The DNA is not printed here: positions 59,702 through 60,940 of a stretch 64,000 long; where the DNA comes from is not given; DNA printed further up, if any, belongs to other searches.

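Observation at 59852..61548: Free-standing triple-HTH + PD-(D/E)xK endonuclease gene inserted between tail sheath and a sheath-domain paralog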

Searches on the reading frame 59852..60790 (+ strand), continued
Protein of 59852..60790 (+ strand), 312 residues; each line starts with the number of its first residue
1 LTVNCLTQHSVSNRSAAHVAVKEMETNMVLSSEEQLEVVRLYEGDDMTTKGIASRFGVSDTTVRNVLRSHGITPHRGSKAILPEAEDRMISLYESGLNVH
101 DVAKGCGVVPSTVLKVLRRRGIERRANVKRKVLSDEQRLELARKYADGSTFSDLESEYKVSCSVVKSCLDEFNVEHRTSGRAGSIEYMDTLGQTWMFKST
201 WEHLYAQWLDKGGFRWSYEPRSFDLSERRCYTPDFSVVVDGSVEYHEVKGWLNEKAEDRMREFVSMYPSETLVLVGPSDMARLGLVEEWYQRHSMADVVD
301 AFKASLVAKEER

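Call 80: search_protein_families(library=pfam, proteins=[L053:2653-3621:+], max_evalue=0.01)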
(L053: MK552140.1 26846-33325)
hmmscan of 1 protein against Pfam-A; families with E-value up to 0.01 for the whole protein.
L053:2653-3621:+ (323 aa): 48 families (the best 25 are shown)
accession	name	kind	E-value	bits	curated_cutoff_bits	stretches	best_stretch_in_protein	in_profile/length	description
PF13384.12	HTH_23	-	1.9e-22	78.8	24.6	3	231-266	5-40/50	Homeodomain-like domain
PF13518.12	HTH_28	-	1.2e-16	60.9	25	2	287-318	4-35/52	Helix-turn-helix domain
PF08281.18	Sigma70_r4_2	-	1.1e-15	57.5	25.7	2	283-315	13-46/54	Sigma-70, region 4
PF13542.12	HTH_Tnp_ISL3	-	1.3e-14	53.8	27.4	0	128-157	23-50/51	Helix-turn-helix domain of transposase family ISL3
PF02796.21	HTH_7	-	2.7e-14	53.4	23.8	1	275-310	1-36/45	Helix-turn-helix domain of resolvase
PF13936.12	HTH_38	-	7.1e-13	48.5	27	0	232-266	9-43/44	Helix-turn-helix domain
PF01527.26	HTH_Tnp_1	-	7.4e-13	49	24.1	0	276-314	3-42/75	Transposase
PF00196.25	GerE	-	6.7e-12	45.3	23.5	0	184-212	6-34/57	Bacterial regulatory proteins, luxR family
PF04218.19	CENP-B_N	-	6.9e-11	42.1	21.2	0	188-218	15-45/53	CENP-B N-terminal DNA-binding domain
PF16365.12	EutK_C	-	7.2e-10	39.2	27.5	0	290-317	9-36/52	Ethanolamine utilization protein EutK C-terminus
PF13551.12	HTH_29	-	7.5e-09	36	28.1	0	135-186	14-64/64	Winged helix-turn helix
PF04545.22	Sigma70_r4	-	8.9e-09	35.2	24.1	0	183-212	8-37/50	Sigma-70, region 4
PF19575.5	HTH_58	-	6e-08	32.9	23.8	1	232-277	15-60/62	Helix-turn-helix domain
PF12728.13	HTH_17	-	7.6e-08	32.9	27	0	197-221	3-27/51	Helix-turn-helix domain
PF04967.18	HTH_10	-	2.2e-07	31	23.1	0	294-318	22-46/53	HTH DNA binding domain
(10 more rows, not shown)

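Call 84: fold_search(model_id=the predicted structure, library=viral)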
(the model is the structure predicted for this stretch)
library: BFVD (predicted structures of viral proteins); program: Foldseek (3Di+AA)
matches with E <= 10: 1739; with E <= 0.001: 119
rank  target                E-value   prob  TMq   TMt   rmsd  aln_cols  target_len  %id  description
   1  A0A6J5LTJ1            3.6e-10  1.00  0.35  0.34  21.4       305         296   19  Uncharacterized protein [uncultured Caudovirales phage]
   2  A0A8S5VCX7            5.7e-10  1.00  0.31  0.28  19.4       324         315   18  Endonuclease I [Siphoviridae sp. ctDXu9]
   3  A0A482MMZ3            2.9e-09  1.00  0.20  0.19  10.6       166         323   30  Endonuclease [Burkholderia phage BcepSauron]
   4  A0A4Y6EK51            9.3e-09  1.00  0.29  0.35  16.7       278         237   19  (no name in the UniProt tables at hand)
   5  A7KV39                2.0e-08  1.00  0.25  0.27  17.8       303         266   12  (no name in the UniProt tables at hand)
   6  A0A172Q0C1            3.4e-08  1.00  0.30  0.28  14.5       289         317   14  DNA mismatch endonuclease [Acinetobacter phage vB_AbaM_ME3]
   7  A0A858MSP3            1.5e-07  1.00  0.31  0.35  22.8       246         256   22  (no name in the UniProt tables at hand)
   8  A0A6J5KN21            2.1e-07  1.00  0.33  0.55   5.9       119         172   30  Uncharacterized protein [uncultured Caudovirales phage]
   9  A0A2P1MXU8            4.1e-07  1.00  0.26  0.22  10.6       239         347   16  Uncharacterized protein [Staphylococcus phage phiSA_BS1]
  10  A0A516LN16            4.6e-07  1.00  0.27  0.29   9.3       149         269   19  (no name in the UniProt tables at hand)
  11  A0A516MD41            7.3e-07  1.00  0.20  0.28  11.3       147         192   20  (no name in the UniProt tables at hand)
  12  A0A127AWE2            9.6e-07  1.00  0.29  0.19  20.4       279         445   19  Endonuclease [Bacillus phage SP-15]
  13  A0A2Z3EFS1            1.0e-06  1.00  0.33  0.34  18.2       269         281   18  (no name in the UniProt tables at hand)
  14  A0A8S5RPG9            1.5e-06  1.00  0.27  0.42   7.8       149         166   24  HTH psq-type domain-containing protein [virus sp. ctrcb4]
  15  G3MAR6                1.5e-06  1.00  0.29  0.37  15.3       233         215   18  Gp525 [Bacillus phage G]
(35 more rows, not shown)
